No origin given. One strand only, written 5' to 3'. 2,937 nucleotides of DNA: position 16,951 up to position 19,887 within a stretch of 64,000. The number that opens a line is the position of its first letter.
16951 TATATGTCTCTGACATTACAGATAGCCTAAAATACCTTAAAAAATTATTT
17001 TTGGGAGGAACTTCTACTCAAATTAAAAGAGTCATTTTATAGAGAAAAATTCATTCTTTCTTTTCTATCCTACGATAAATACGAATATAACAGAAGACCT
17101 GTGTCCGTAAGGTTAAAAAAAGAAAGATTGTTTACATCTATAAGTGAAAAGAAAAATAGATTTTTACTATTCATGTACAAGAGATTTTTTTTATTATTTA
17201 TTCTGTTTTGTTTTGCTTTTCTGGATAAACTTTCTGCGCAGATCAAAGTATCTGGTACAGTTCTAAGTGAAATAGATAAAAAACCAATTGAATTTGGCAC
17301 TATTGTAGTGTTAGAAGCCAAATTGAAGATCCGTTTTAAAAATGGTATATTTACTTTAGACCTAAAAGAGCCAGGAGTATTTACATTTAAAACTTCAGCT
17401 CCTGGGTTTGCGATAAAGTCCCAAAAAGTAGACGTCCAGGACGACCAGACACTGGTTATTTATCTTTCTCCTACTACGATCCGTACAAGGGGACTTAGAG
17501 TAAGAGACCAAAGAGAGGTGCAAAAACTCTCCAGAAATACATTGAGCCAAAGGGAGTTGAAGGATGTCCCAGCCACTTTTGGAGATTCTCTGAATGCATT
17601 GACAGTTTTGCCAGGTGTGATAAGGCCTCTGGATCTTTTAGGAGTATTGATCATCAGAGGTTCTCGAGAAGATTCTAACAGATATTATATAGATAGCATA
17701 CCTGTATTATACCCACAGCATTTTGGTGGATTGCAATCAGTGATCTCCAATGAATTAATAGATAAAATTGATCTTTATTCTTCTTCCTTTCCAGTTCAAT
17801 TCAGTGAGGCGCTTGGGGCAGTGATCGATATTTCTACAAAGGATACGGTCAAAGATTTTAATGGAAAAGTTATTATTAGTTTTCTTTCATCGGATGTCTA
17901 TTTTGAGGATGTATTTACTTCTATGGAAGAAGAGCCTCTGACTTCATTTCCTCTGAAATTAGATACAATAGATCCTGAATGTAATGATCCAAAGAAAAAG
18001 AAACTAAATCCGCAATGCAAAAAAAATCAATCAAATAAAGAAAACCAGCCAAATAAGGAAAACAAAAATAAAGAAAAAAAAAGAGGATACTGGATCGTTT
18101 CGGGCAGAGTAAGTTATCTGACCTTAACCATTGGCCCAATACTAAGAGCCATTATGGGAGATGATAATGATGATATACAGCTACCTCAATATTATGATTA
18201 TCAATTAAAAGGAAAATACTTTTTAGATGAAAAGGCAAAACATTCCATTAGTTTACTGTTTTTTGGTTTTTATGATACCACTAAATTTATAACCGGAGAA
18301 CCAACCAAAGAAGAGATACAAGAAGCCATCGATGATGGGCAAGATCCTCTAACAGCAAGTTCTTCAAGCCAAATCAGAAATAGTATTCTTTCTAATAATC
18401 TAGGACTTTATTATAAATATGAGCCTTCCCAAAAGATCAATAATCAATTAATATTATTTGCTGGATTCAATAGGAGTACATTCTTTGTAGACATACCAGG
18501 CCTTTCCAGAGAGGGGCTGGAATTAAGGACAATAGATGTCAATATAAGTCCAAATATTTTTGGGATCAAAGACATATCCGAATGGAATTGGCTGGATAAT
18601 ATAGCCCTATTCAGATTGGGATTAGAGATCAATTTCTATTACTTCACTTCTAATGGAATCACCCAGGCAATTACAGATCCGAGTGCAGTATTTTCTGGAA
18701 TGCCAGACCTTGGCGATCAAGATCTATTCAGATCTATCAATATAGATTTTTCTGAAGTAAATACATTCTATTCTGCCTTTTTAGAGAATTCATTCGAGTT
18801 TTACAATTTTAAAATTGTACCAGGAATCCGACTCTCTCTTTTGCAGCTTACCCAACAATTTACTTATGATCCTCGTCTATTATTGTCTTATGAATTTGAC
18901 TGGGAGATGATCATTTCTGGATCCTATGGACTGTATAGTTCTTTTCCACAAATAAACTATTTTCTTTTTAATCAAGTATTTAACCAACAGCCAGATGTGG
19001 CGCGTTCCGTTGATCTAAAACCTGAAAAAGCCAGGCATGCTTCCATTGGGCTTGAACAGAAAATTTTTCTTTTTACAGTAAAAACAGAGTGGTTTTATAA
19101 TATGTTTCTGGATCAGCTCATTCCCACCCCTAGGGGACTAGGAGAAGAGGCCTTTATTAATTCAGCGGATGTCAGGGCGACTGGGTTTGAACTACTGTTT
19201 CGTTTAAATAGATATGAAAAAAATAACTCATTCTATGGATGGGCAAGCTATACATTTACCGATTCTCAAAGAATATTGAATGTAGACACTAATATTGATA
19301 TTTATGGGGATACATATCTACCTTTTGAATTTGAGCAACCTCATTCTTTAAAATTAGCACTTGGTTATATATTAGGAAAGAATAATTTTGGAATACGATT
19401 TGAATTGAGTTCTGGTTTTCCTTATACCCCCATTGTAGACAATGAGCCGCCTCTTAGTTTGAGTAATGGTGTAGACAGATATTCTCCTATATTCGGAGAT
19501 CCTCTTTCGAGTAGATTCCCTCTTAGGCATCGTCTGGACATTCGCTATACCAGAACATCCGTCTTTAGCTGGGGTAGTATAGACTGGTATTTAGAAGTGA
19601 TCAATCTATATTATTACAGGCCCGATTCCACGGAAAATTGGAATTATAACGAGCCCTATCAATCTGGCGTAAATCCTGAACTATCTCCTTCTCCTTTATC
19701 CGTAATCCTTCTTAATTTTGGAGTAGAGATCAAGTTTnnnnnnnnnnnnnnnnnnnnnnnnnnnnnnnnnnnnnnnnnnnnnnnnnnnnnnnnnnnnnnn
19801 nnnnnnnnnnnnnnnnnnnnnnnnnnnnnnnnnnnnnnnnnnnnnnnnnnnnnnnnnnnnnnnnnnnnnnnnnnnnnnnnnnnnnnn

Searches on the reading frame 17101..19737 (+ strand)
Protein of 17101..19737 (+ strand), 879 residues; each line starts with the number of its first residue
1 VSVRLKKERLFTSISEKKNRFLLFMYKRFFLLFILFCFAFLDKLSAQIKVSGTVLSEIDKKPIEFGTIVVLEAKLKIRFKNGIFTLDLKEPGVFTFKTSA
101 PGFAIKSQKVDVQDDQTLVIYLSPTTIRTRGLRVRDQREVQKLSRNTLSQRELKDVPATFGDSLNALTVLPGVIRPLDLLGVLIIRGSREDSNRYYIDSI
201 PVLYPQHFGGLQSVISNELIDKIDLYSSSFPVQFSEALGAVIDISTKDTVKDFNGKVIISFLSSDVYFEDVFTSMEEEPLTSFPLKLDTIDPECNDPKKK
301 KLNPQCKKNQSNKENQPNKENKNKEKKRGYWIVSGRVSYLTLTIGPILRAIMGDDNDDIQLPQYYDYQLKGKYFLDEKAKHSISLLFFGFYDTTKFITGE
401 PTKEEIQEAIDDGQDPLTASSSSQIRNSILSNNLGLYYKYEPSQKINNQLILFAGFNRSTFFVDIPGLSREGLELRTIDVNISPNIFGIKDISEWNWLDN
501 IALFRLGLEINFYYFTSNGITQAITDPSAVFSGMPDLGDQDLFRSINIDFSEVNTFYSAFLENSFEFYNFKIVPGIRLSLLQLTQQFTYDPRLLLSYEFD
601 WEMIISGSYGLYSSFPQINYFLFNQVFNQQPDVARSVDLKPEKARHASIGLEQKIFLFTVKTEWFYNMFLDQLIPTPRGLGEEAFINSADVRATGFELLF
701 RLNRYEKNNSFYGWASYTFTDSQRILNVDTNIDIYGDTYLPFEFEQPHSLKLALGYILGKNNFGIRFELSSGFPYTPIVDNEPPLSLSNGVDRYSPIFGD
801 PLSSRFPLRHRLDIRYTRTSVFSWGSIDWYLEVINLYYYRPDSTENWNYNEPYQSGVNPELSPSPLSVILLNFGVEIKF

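Call 28: search_protein_families(library=pfam, proteins=[window:17101-19737:+], max_evalue=0.00001)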
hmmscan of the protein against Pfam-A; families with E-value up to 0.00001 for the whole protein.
window:17101-19737:+ (879 aa): 2 families
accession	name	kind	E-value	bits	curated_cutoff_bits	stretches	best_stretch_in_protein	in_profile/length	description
PF00593.30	TonB_dep_Rec_b-barrel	-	1.8e-12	48.3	27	1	419-775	50-392/436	TonB dependent receptor-like, beta-barrel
PF13715.12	CarbopepD_reg_2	-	8.6e-06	26.1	32.2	0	50-124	1-78/88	CarboxypepD_reg-like domain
